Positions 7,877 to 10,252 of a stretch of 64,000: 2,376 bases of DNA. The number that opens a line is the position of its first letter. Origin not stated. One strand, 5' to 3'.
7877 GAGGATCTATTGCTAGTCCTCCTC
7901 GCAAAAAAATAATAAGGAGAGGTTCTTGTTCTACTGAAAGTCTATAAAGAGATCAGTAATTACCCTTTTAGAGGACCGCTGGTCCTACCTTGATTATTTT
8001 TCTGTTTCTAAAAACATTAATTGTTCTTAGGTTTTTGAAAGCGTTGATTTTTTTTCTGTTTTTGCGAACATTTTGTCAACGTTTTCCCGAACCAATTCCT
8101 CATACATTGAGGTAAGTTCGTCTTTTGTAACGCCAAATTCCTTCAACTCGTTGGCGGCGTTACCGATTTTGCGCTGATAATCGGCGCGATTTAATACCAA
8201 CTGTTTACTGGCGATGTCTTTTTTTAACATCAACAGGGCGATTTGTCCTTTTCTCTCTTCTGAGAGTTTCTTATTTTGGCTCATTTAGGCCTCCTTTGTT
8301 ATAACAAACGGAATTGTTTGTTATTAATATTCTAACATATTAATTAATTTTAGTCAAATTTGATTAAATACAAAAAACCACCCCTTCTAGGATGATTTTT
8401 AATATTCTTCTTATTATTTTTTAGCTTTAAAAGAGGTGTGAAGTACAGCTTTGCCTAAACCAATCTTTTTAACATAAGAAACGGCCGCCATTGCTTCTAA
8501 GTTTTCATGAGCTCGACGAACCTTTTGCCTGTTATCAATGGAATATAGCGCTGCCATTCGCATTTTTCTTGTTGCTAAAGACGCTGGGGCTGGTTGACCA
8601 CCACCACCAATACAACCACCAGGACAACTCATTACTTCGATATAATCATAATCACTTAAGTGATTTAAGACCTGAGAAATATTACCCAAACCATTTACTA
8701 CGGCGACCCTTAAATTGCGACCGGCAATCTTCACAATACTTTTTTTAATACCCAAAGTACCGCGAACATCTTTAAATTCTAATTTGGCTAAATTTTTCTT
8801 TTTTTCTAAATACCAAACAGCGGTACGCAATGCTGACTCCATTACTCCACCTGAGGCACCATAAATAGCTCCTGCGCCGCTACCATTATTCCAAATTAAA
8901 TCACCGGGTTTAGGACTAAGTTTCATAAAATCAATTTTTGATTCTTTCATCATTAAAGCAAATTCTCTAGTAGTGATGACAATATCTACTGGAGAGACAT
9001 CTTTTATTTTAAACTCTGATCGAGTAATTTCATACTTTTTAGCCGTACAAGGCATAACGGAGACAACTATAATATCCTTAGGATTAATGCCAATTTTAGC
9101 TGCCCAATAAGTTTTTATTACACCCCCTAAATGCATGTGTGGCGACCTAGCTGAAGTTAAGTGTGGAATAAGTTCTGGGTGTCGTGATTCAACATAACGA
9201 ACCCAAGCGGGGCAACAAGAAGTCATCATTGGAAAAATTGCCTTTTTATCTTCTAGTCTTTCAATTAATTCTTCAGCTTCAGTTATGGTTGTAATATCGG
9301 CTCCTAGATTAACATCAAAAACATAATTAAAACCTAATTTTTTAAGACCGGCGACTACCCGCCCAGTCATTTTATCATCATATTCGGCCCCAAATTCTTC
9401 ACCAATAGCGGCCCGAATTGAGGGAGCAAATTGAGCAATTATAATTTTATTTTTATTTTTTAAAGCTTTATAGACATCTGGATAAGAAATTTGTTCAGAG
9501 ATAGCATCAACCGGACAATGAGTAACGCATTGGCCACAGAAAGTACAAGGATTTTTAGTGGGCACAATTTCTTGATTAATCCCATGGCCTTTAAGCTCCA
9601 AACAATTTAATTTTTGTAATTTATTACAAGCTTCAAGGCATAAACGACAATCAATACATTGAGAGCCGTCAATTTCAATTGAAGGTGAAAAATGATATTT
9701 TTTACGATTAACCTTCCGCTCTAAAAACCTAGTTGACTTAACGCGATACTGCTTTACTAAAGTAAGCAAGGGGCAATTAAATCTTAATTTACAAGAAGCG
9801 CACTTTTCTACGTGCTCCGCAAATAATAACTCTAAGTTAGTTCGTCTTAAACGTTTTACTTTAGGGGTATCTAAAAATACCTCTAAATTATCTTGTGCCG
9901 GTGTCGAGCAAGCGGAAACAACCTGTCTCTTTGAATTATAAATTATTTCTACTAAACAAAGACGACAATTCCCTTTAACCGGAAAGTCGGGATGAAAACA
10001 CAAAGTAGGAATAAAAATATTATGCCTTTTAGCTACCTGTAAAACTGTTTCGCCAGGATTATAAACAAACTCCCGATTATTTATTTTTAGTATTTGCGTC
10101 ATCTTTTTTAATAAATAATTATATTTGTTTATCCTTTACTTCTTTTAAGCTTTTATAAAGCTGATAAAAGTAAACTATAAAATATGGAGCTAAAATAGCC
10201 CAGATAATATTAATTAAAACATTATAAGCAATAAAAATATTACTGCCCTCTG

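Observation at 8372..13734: gap-SDR-NuoF-like-membrane protein-[FeFe] hydrogenase packed as one operon, with no NuoE/HydC-type partner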

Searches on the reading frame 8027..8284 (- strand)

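Call 3: search_protein_families(library=pfam, proteins=[window:8027-8284:-], max_evalue=0.01)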
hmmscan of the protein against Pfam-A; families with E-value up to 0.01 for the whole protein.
window:8027-8284:- (85 aa): 0 families

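Call 4: search_protein_families(library=ncbifam, proteins=[window:8027-8284:-], max_evalue=0.01)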
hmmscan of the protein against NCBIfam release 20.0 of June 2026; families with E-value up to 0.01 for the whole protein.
window:8027-8284:- (85 aa): 2 families
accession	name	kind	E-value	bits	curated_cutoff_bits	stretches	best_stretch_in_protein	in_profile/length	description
NF001208.0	PRK00174.1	subfamily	0.0014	17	657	1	5-75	86-155/649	acetate--CoA ligase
TIGR02188.1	Ac_CoA_lig_AcsA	equivalog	0.0017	16.7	724.95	1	8-74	68-133/629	acetate--CoA ligase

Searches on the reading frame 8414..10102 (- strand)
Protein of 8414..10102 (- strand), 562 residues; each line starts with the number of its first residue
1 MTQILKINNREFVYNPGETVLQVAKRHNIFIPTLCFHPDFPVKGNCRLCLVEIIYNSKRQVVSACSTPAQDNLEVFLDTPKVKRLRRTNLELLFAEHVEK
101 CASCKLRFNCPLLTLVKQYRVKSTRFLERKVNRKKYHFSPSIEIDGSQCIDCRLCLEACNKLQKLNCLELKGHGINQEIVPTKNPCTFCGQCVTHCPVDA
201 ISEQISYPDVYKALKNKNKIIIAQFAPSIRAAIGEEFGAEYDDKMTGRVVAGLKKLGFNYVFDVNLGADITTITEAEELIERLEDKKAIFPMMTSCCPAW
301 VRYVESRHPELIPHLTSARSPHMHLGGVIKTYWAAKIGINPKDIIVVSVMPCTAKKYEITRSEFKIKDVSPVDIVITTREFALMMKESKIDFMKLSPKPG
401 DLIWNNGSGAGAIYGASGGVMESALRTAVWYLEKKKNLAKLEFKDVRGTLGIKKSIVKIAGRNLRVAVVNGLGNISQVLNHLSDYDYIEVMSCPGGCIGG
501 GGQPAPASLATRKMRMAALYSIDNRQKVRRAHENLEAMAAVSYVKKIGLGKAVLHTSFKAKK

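Call 3: search_protein_families(library=pfam, proteins=[window:8414-10102:-], max_evalue=0.01)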
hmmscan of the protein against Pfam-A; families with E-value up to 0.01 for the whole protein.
window:8414-10102:- (562 aa): 10 families
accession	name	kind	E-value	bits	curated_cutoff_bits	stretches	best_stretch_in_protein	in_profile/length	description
PF02906.19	Fe_hyd_lg_C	-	8.7e-85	284.7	22.1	1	219-501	1-245/245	Iron only hydrogenase large subunit, C-terminal domain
PF13510.11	Fer2_4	-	4.6e-12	46.3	22.8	1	5-75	6-77/82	2Fe-2S iron-sulfur cluster binding domain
PF13237.11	Fer4_10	-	6.7e-07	29.6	25.5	1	183-204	6-24/53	4Fe-4S dicluster domain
PF10588.14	NADH-G_4Fe-4S_3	-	7.8e-07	29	27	1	86-125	1-40/40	NADH-ubiquinone oxidoreductase-G iron-sulfur binding region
PF13484.11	Fer4_16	-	1.3e-06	29.5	30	1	186-213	2-32/66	4Fe-4S double cluster binding domain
PF14697.11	Fer4_21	-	7.1e-06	26.5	35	1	143-201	2-57/59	4Fe-4S dicluster domain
PF00037.32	Fer4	-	1.3e-05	25.2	21.1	1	186-202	8-24/24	4Fe-4S binding domain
PF12838.12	Fer4_7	-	2e-05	25.4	27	1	148-200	1-52/52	4Fe-4S dicluster domain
PF13187.11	Fer4_9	-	0.00024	21.5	27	1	148-201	1-52/52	4Fe-4S dicluster domain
PF02256.22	Fe_hyd_SSU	-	0.00025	21.4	24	1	511-559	3-54/56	Iron hydrogenase small subunit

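Call 4: search_protein_families(library=ncbifam, proteins=[window:8414-10102:-], max_evalue=0.01)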
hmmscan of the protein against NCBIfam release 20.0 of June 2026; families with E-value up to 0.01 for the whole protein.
window:8414-10102:- (562 aa): 31 families (the best 25 are shown)
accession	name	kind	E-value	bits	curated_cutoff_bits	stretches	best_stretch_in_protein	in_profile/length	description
NF040763.1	FeFe_hydrog_A6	exception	1.6e-184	614.5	765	1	5-560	3-570/571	NADH-dependent [FeFe] hydrogenase, group A6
NF040762.1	Hydr_FeFe_Clost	exception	9e-153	509.9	900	1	5-556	3-569/572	ferredoxin hydrogenase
TIGR02512.1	FeFe_hydrog_A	subfamily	1e-134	449.1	405.95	1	141-505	1-374/375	[FeFe] hydrogenase, group A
TIGR04105.1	FeFe_hydrog_B1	subfamily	1.1e-52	179.3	450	1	182-502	186-457/462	monomeric [FeFe] hydrogenase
NF005745.0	PRK07569.1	equivalog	2.4e-37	128.5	333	1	4-206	5-212/238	bidirectional hydrogenase complex protein HoxU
TIGR01973.1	NuoG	equivalog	9.4e-27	94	470.05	1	5-203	1-200/606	NADH-quinone oxidoreductase subunit NuoG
NF006305.0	PRK08493.1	equivalog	3.4e-24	85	591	1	5-177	4-171/819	NADH-quinone oxidoreductase subunit G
NF009454.0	PRK12814.1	equivalog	1.9e-20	72.8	916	1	5-106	6-106/657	putative NADPH-dependent glutamate synthase small subunit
NF005895.0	PRK07860.1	equivalog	3.2e-16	58.5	802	1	6-202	21-221/811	NADH-quinone oxidoreductase subunit G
TIGR01971.1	NuoI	subfamily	1.3e-06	28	113.05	1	185-207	82-104/121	NADH-quinone oxidoreductase, chain I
NF042909.1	FMH_DH_FwdF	exception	1.3e-06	27.8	375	1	122-205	113-199/336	tungsten-dependent formylmethanofuran dehydrogenase subunit FwdF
NF004537.0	PRK05888.1-3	equivalog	3.2e-06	26.8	163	1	94-160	63-126/204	NADH-quinone oxidoreductase subunit NuoI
NF045874.1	Vhu_polyferre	exception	1.2e-05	24.3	600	1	124-209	173-251/381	F420-non-reducing hydrogenase associated-polyferredoxin VhuB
TIGR02912.1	sulfite_red_C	equivalog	2.5e-05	23.5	324.1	1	144-202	166-219/314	sulfite reductase subunit C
NF040864.1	HgcB_ferredoxin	equivalog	4.2e-05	23.3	99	1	141-203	8-63/93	mercury methylation ferredoxin HgcB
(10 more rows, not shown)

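Call 31: search_solved_structures(query=window:8414-10102:-, show_alignments=2, max_evalue=1e-20)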
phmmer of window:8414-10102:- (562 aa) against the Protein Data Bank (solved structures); distinct sequences matched with E-value up to 1e-20: 66 (the best 60 are shown).
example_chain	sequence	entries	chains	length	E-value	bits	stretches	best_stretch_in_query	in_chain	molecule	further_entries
8a6t_A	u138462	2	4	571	1.3e-129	436.7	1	4-560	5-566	Electron bifurcating hydrogenase subunit HydA1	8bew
7q4v_A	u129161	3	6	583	4e-127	428.5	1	5-561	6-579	Iron hydrogenase HydA1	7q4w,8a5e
9rj9_A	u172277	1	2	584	1.3e-114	387.1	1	6-561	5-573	Iron hydrogenase 1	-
7qhf_A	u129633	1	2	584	7.5e-114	384.7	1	6-561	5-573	Iron hydrogenase 1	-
4xdd_A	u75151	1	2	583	9.9e-114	384.3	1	6-561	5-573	Iron hydrogenase 1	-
4xdc_A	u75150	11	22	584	1e-113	384.3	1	6-561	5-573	Iron hydrogenase 1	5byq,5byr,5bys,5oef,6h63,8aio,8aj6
1c4a_A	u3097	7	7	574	1.1e-113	384.1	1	6-561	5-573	PROTEIN (FE-ONLY HYDROGENASE) | PROTEIN (PERIPLASMIC HYDROGENASE 1) | Iron hydrogenase 1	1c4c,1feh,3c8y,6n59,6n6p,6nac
9rjo_A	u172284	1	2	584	1.3e-113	383.8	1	6-561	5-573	Iron hydrogenase 1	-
8cjy_A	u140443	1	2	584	1.3e-113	383.8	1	6-561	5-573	Iron hydrogenase 1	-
6gm4_A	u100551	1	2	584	1.4e-113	383.8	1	6-561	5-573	Iron hydrogenase 1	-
6yf4_A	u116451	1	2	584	2.4e-113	383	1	6-561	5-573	Iron hydrogenase 1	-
6gm2_A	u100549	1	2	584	2.4e-113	383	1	6-561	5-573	Iron hydrogenase 1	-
6gm0_A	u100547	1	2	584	2.5e-113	383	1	6-561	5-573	Iron hydrogenase 1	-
6gm8_A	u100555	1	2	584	2.5e-113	383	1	6-561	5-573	Iron hydrogenase 1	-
6gm3_A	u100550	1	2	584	6.8e-113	381.5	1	6-561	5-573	Iron hydrogenase 1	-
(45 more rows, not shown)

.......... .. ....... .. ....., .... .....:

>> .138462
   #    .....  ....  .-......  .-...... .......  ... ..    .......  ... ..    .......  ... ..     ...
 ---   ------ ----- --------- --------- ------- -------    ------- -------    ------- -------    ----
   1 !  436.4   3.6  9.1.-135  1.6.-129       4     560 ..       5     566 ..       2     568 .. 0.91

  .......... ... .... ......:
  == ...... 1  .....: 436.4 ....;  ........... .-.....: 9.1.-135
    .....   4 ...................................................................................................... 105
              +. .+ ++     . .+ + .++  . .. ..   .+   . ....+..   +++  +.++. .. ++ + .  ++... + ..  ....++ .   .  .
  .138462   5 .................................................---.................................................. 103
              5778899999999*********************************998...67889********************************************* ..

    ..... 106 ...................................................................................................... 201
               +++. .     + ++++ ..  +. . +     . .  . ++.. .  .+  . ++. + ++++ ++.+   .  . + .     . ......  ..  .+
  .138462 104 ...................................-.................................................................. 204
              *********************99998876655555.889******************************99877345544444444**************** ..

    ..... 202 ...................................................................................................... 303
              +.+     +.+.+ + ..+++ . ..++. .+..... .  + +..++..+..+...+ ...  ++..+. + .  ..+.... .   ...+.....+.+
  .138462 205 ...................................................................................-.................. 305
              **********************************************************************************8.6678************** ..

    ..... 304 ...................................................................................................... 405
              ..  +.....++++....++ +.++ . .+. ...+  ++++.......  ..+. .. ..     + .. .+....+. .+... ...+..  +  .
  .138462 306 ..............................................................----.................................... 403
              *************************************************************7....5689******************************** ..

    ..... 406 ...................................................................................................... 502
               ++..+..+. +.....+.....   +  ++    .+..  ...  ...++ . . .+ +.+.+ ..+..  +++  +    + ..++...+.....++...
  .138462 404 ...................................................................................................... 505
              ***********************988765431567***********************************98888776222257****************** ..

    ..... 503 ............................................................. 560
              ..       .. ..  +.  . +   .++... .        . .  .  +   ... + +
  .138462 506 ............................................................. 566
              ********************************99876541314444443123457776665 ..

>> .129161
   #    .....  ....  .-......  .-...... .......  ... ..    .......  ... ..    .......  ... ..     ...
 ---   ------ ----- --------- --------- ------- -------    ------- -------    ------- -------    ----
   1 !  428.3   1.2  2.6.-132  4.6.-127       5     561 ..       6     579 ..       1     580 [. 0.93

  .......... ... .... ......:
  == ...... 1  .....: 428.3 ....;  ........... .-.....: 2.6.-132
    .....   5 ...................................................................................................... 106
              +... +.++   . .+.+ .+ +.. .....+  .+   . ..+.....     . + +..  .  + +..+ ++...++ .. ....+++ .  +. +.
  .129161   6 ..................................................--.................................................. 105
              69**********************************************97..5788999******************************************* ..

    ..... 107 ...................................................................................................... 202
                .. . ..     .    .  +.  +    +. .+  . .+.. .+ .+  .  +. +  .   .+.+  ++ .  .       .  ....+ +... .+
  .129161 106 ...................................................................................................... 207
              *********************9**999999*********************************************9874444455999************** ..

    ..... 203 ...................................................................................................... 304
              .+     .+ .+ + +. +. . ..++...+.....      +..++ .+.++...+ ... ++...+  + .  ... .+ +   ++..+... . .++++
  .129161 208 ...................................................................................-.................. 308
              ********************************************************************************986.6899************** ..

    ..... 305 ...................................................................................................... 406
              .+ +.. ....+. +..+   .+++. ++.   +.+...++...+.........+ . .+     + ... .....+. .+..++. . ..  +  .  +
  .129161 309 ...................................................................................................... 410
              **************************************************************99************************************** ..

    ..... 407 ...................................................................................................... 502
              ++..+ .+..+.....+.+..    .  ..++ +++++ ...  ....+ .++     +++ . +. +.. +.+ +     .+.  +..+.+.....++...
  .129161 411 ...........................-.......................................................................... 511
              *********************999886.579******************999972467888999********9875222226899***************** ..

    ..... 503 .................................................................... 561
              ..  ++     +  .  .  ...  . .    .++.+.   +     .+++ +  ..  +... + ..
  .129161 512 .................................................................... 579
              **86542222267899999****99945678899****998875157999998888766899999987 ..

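Call 46: list_cluster_members(proteins=[P0001, P0002, window:8414-10102:-])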
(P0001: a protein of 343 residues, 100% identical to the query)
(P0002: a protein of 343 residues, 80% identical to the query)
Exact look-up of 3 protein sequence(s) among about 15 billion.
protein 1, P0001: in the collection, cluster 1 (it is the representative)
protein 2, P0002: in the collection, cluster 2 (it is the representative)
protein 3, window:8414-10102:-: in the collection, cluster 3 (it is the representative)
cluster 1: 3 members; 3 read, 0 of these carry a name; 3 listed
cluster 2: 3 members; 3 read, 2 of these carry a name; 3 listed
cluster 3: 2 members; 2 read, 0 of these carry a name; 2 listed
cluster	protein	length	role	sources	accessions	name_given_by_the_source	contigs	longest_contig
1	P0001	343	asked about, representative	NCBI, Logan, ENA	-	-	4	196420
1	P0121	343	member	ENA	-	-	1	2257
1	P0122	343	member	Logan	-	-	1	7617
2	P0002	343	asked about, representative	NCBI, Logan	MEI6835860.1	MAG: NADH-ubiquinone oxidoreductase-F iron-sulfur binding region domain-containing ...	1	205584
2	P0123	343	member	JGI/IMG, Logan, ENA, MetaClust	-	\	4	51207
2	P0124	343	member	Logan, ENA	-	-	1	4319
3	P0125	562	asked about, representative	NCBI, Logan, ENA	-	-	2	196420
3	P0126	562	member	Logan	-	-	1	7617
